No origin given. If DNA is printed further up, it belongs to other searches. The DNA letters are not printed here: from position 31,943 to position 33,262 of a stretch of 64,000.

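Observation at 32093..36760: Triple ATP-grasp ligase + GalT-type HIT island splitting the conserved ruvC | ruvA-ruvB cluster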

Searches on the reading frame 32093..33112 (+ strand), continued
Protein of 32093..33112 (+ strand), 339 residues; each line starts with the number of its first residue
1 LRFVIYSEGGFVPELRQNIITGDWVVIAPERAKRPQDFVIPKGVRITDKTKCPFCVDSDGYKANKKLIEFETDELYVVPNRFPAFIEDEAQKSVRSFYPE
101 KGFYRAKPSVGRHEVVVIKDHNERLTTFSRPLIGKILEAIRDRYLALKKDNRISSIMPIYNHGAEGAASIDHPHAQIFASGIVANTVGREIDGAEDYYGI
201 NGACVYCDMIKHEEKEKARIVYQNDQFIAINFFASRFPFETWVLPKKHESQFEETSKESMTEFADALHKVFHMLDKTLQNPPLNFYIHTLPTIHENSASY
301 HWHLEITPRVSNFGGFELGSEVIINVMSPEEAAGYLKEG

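Call 57: find_homologous_proteins(query=window:32126-33112:+)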
Query window:32126-33112:+ (328 aa): 3154 proteins with E <= 0.001 among 3891 candidates; the best 120 are listed.
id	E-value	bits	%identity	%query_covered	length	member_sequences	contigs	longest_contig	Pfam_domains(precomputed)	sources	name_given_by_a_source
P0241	4.7e-223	757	100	100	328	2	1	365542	PF16268.11,PF16285.11,PF01230.30,PF02744.23,PF01087.28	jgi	-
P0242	5.4e-167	573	74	99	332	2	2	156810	PF16268.11,PF11969.14,PF16285.11,PF01230.30,PF02744.23,PF01087.28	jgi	jgi:UDPglucose--hexose-1-phosphate uridylyltransferase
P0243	2.2e-166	571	73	99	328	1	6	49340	PF16268.11,PF16285.11,PF01230.30,PF02744.23,PF01087.28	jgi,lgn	-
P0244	2.7e-166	571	74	99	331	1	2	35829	PF16268.11,PF16285.11,PF01230.30,PF02744.23,PF01087.28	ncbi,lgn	-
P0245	3.9e-165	567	72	100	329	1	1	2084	PF16268.11,PF16285.11,PF01230.30,PF02744.23,PF01087.28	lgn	-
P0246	1.3e-164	565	73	100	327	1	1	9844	PF16268.11,PF01230.30,PF02744.23,PF01087.28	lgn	-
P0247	1.6e-164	565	71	99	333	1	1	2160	PF16268.11,PF11969.14,PF16285.11,PF01230.30,PF02744.23,PF01087.28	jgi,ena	-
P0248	1.9e-164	565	72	100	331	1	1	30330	PF16268.11,PF16285.11,PF02744.23,PF01087.28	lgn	-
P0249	3.1e-164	564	71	99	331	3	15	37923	PF16268.11,PF01230.30,PF02744.23,PF01087.28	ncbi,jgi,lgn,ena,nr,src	ncbi:MAG TPA: galactose-1-phosphate uridylyltransferase [Patescibacteria group bacterium]|nr:galacto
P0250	3.3e-164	564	73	99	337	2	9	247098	PF16268.11,PF16285.11,PF01230.30,PF02744.23,PF01087.28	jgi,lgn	-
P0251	2.8e-163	561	72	100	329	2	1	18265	PF16268.11,PF01230.30,PF02744.23,PF01087.28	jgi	-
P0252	3.5e-163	560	73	99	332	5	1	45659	PF16268.11,PF16285.11,PF01230.30,PF02744.23,PF01087.28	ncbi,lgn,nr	ncbi:MAG: galactose-1-phosphate uridylyltransferase [Patescibacteria group bacterium]|nr:galactose-1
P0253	3.5e-163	560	72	99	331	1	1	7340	PF16268.11,PF16285.11,PF01230.30,PF02744.23,PF01087.28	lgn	-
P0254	5.5e-163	560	71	100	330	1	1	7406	PF16268.11,PF16285.11,PF01230.30,PF02744.23,PF01087.28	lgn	-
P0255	7.7e-163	559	70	100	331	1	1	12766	PF16268.11,PF11969.14,PF16285.11,PF01230.30,PF02744.23,PF01087.28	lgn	-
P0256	9.0e-163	559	70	100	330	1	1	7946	PF16268.11,PF01230.30,PF02744.23,PF01087.28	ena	-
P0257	2.2e-162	558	70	100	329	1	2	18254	PF16268.11,PF11969.14,PF16285.11,PF01230.30,PF02744.23,PF01087.28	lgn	-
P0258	2.4e-162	558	73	99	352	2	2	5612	PF16285.11,PF01230.30,PF02744.23,PF01087.28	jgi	-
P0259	2.4e-162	558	72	99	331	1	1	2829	PF16268.11,PF16285.11,PF01230.30,PF02744.23,PF01087.28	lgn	-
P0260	2.9e-162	557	70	99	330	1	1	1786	PF16268.11,PF11969.14,PF16285.11,PF01230.30,PF02744.23,PF01087.28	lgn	-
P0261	4.0e-162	557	71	99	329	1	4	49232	PF16268.11,PF11969.14,PF16285.11,PF01230.30,PF02744.23,PF01087.28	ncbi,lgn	-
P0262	5.1e-162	557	69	99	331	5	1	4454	PF16268.11,PF16285.11,PF02744.23,PF01087.28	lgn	-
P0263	7.6e-162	556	70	99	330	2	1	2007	PF16268.11,PF01230.30,PF02744.23,PF01087.28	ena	-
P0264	7.9e-162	556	70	100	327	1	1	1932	PF16268.11,PF11969.14,PF16285.11,PF01230.30,PF02744.23,PF01087.28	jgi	jgi:UDPglucose--hexose-1-phosphate uridylyltransferase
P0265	9.0e-162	556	69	100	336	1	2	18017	PF16268.11,PF02744.23,PF01087.28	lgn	-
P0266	1.4e-161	555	70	100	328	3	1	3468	PF16268.11,PF16285.11,PF01230.30,PF02744.23,PF01087.28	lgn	-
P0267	2.4e-161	554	71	99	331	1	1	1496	PF16268.11,PF01230.30,PF02744.23,PF01087.28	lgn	-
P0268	2.4e-161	554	71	99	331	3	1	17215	PF16268.11,PF16285.11,PF01230.30,PF02744.23,PF01087.28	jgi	-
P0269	8.3e-161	553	71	99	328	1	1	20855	PF16268.11,PF11969.14,PF01230.30,PF02744.23,PF01087.28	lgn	-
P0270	1.1e-160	552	69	100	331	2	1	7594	PF16268.11,PF16285.11,PF01230.30,PF02744.23,PF01087.28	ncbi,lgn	-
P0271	1.3e-160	552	71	99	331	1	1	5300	PF16268.11,PF02744.23,PF01087.28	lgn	-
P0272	3.4e-160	551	69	99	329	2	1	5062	PF16268.11,PF11969.14,PF01230.30,PF02744.23,PF01087.28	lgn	-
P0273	4.5e-160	550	71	99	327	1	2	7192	PF16268.11,PF01230.30,PF02744.23,PF01087.28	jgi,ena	-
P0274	5.3e-160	550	70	100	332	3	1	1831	PF16268.11,PF16285.11,PF01230.30,PF02744.23,PF01087.28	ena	-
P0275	5.9e-160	550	68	99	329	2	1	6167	PF16268.11,PF11969.14,PF01230.30,PF02744.23,PF01087.28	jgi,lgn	-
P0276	6.8e-160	550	69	100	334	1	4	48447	PF16268.11,PF11969.14,PF01230.30,PF02744.23,PF01087.28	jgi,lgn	-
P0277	6.8e-160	550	69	100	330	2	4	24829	PF16268.11,PF16285.11,PF01230.30,PF02744.23,PF01087.28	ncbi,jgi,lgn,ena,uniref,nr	ncbi:hypothetical protein COT78_02285 [Candidatus Berkelbacteria bacterium CG10_big_fil_rev_8_21_14_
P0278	1.5e-159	549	71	99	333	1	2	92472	PF16268.11,PF01230.30,PF02744.23,PF01087.28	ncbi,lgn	-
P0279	1.6e-159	549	71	100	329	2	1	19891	PF16268.11,PF01230.30,PF02744.23,PF01087.28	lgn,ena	-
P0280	1.6e-159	548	71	99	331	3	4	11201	PF16268.11,PF16285.11,PF01230.30,PF02744.23,PF01087.28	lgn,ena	-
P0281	1.9e-159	548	68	100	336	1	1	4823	PF16268.11,PF01230.30,PF02744.23,PF01087.28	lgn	-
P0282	1.9e-159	548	71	99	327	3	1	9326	PF16268.11,PF01230.30,PF02744.23,PF01087.28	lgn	-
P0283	2.3e-159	548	71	99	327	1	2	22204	PF16268.11,PF01230.30,PF02744.23,PF01087.28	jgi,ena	-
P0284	1.0e-158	546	70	99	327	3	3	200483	PF16268.11,PF01230.30,PF02744.23,PF01087.28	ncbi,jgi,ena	ncbi:MAG: galactose-1-phosphate uridylyltransferase [Candidatus Berkelbacteria bacterium]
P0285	1.1e-158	546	71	100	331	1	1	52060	PF16268.11,PF01230.30,PF02744.23,PF01087.28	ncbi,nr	ncbi:MAG: galactose-1-phosphate uridylyltransferase [Candidatus Berkelbacteria bacterium]|nr:galacto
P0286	1.8e-158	545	69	99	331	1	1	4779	PF16268.11,PF16285.11,PF01230.30,PF02744.23,PF01087.28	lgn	-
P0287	2.9e-158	544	70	100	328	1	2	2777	PF16268.11,PF01230.30,PF02744.23,PF01087.28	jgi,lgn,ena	-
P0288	3.8e-158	544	71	99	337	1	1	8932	PF16268.11,PF16285.11,PF02744.23,PF01087.28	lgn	-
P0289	4.5e-158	544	69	99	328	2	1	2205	PF16268.11,PF16285.11,PF01230.30,PF02744.23,PF01087.28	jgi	-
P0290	7.4e-158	543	70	100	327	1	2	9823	PF16268.11,PF01230.30,PF02744.23,PF01087.28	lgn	-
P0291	9.8e-158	543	69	100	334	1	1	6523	PF16268.11,PF11969.14,PF16285.11,PF01230.30,PF02744.23,PF01087.28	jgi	jgi:UDPglucose--hexose-1-phosphate uridylyltransferase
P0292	1.0e-157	543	69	100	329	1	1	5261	PF16268.11,PF16285.11,PF01230.30,PF02744.23,PF01087.28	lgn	-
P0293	1.2e-157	542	68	99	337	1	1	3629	PF16268.11,PF11969.14,PF16285.11,PF01230.30,PF02744.23,PF01087.28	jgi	jgi:UDPglucose--hexose-1-phosphate uridylyltransferase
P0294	2.9e-157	541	68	100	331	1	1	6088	PF16268.11,PF16285.11,PF01230.30,PF02744.23,PF01087.28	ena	-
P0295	3.7e-157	541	69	100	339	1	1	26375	PF16268.11,PF01230.30,PF02744.23,PF01087.28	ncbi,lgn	-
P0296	5.4e-157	540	68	100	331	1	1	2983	PF16268.11,PF16285.11,PF01230.30,PF02744.23,PF01087.28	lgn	-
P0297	9.4e-157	539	70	99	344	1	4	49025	PF16268.11,PF01230.30,PF02744.23,PF01087.28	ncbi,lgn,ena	ncbi:MAG: galactose-1-phosphate uridylyltransferase [Patescibacteria group bacterium]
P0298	1.0e-156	539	68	100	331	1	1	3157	PF16268.11,PF16285.11,PF02744.23,PF01087.28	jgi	-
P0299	1.5e-156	539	69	100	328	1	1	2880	PF16268.11,PF16285.11,PF01230.30,PF02744.23,PF01087.28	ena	-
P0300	4.1e-156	537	69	100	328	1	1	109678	PF16268.11,PF01230.30,PF02744.23,PF01087.28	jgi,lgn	jgi:UDPglucose--hexose-1-phosphate uridylyltransferase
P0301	4.7e-156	537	68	100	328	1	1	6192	PF16268.11,PF16285.11,PF02744.23,PF01087.28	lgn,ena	-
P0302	1.1e-155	536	67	100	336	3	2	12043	PF16268.11,PF16285.11,PF01230.30,PF02744.23,PF01087.28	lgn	-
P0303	1.2e-155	536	68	99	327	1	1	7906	PF16268.11,PF16285.11,PF01230.30,PF02744.23,PF01087.28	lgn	-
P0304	1.2e-155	536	68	100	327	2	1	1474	PF16268.11,PF16285.11,PF01230.30,PF02744.23,PF01087.28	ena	-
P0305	3.1e-155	534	68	100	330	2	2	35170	PF16268.11,PF16285.11,PF01230.30,PF02744.23,PF01087.28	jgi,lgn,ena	-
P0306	3.6e-155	534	68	100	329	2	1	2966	PF16268.11,PF01230.30,PF02744.23,PF01087.28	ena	-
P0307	6.4e-155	533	69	99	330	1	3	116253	PF16268.11,PF16285.11,PF01230.30,PF02744.23,PF01087.28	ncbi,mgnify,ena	ncbi:MAG: galactose-1-phosphate uridylyltransferase [Patescibacteria group bacterium]|mgnify:CR=1 FL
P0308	7.1e-155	533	71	100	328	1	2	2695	PF16268.11,PF16285.11,PF01230.30,PF02744.23,PF01087.28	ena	-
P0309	1.1e-154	533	67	99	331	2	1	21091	PF16268.11,PF01230.30,PF02744.23,PF01087.28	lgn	-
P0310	1.3e-154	532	66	100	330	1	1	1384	PF16268.11,PF16285.11,PF01230.30,PF02744.23,PF01087.28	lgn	-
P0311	1.5e-154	532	69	99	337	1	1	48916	PF16268.11,PF16285.11,PF02744.23,PF01087.28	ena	-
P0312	2.0e-154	532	67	100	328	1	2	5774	PF16268.11,PF01230.30,PF02744.23,PF01087.28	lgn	-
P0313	2.6e-154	531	67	99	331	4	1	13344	PF16268.11,PF16285.11,PF01230.30,PF02744.23,PF01087.28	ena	-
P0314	2.6e-154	531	67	99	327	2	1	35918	PF16268.11,PF16285.11,PF01230.30,PF02744.23,PF01087.28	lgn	-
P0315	2.8e-154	531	68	100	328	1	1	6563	PF16268.11,PF11969.14,PF16285.11,PF01230.30,PF02744.23,PF01087.28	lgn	-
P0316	3.0e-154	531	68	100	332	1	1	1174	PF16268.11,PF16285.11,PF01230.30,PF02744.23,PF01087.28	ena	-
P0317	4.3e-154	531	68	100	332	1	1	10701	PF16268.11,PF16285.11,PF02744.23,PF01087.28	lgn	-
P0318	5.2e-154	530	67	100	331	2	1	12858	PF16268.11,PF16285.11,PF01230.30,PF02744.23,PF01087.28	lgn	-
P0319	5.9e-154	530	69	100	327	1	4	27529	PF16268.11,PF16285.11,PF01230.30,PF02744.23,PF01087.28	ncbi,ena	-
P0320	7.9e-154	530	68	99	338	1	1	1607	PF16268.11,PF16285.11,PF01230.30,PF01087.28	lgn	-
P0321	1.0e-153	529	66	100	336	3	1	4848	PF16268.11,PF16285.11,PF01230.30,PF02744.23,PF01087.28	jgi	-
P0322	1.0e-153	529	67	100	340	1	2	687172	PF16268.11,PF01230.30,PF02744.23,PF01087.28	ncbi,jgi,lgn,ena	ncbi:MAG: galactose-1-phosphate uridylyltransferase [Patescibacteria group bacterium]|jgi:UDPglucose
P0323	1.4e-153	529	67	99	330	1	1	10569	PF16268.11,PF01230.30,PF02744.23,PF01087.28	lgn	-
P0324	3.1e-153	528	65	100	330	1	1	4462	PF16268.11,PF16285.11,PF01230.30,PF02744.23,PF01087.28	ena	-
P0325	3.8e-153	528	67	100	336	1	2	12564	PF16268.11,PF16285.11,PF02744.23,PF01087.28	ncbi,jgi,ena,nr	ncbi:MAG TPA: galactose-1-phosphate uridylyltransferase [bacterium]|nr:galactose-1-phosphate uridyly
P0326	4.9e-153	527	65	100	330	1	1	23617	PF16268.11,PF01230.30,PF02744.23,PF01087.28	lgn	-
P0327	6.5e-153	527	68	100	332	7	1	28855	PF16268.11,PF16285.11,PF01230.30,PF02744.23,PF01087.28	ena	-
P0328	8.5e-153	526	66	100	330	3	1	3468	PF16268.11,PF16285.11,PF01230.30,PF02744.23,PF01087.28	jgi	-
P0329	9.0e-153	526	68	99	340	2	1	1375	PF16268.11,PF16285.11,PF02744.23,PF01087.28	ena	-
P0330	1.3e-152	526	68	100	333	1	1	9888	PF16268.11,PF16285.11,PF01230.30,PF02744.23,PF01087.28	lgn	-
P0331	1.6e-152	525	68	99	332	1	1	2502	PF16268.11,PF16285.11,PF01230.30,PF02744.23,PF01087.28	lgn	-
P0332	6.5e-152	523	66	100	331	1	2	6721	PF16268.11,PF16285.11,PF01230.30,PF02744.23,PF01087.28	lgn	-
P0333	1.1e-151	523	65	100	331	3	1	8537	PF16268.11,PF16285.11,PF01230.30,PF02744.23,PF01087.28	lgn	-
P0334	2.4e-151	522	67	100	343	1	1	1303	PF16268.11,PF01230.30,PF02744.23,PF01087.28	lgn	-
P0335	2.8e-151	521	67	99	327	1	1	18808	PF16268.11,PF01230.30,PF02744.23,PF01087.28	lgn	-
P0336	5.6e-151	520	65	100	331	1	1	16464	PF16268.11,PF16285.11,PF01230.30,PF02744.23,PF01087.28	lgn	-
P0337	9.6e-151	520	67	100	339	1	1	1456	PF16268.11,PF01230.30,PF01087.28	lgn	-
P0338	9.7e-150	516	65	100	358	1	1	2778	PF16268.11,PF16285.11,PF01230.30,PF02744.23,PF01087.28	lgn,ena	-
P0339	1.7e-149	516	67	100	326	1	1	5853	PF16268.11,PF16285.11,PF01230.30,PF02744.23,PF01087.28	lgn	-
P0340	2.5e-149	515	67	99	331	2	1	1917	PF16268.11,PF02744.23,PF01087.28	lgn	-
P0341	3.7e-149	514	67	99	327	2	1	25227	PF16268.11,PF16285.11,PF01230.30,PF02744.23,PF01087.28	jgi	-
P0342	5.7e-149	514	66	99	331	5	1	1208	PF16268.11,PF16285.11,PF02744.23,PF01087.28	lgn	-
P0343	6.2e-149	514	67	100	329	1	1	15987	PF16268.11,PF16285.11,PF01230.30,PF02744.23,PF01087.28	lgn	-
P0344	2.6e-148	512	66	99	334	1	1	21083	PF16268.11,PF11969.14,PF16285.11,PF01230.30,PF02744.23,PF01087.28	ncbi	-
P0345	5.2e-148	511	65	99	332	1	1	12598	PF16268.11,PF16285.11,PF01230.30,PF02744.23,PF01087.28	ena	-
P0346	6.4e-148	510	65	100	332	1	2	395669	PF16268.11,PF01230.30,PF02744.23,PF01087.28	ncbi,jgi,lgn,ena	ncbi:MAG: galactose-1-phosphate uridylyltransferase [Patescibacteria group bacterium]|jgi:UDPglucose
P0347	1.2e-147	509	67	99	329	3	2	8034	PF16268.11,PF16285.11,PF01230.30,PF02744.23,PF01087.28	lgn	-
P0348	1.4e-147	509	63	100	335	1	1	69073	PF16268.11,PF16285.11,PF01230.30,PF02744.23,PF01087.28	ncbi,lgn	-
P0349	1.7e-147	509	65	99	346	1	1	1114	PF16268.11,PF01230.30,PF02744.23,PF01087.28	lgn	-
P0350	3.9e-147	508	66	99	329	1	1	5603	PF16268.11,PF16285.11,PF01230.30,PF02744.23,PF01087.28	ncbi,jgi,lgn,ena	ncbi:MAG: HIT domain-containing protein [bacterium]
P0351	4.5e-147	508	63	99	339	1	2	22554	PF16268.11,PF16285.11,PF02744.23,PF01087.28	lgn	-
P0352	6.8e-147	507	65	99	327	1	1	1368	PF16268.11,PF16285.11,PF01230.30,PF02744.23,PF01087.28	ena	-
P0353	9.0e-146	503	63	99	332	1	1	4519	PF16268.11,PF11969.14,PF16285.11,PF01230.30,PF02744.23,PF01087.28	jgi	jgi:UDPglucose--hexose-1-phosphate uridylyltransferase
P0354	1.2e-145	503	63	99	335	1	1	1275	PF16268.11,PF01230.30,PF02744.23,PF01087.28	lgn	-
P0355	2.5e-145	502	64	100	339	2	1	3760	PF16268.11,PF01230.30,PF02744.23,PF01087.28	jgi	-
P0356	3.0e-145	502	63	100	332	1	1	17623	PF16268.11,PF16285.11,PF01230.30,PF02744.23,PF01087.28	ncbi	-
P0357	5.6e-145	501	63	100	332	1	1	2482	PF16268.11,PF01230.30,PF02744.23,PF01087.28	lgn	-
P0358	1.3e-144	499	63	100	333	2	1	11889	PF16268.11,PF16285.11,PF01230.30,PF02744.23,PF01087.28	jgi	-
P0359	1.4e-144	499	62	100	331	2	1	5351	PF16268.11,PF16285.11,PF01230.30,PF02744.23,PF01087.28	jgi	-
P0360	1.4e-144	499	64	99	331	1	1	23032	PF16268.11,PF01230.30,PF02744.23,PF01087.28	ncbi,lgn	-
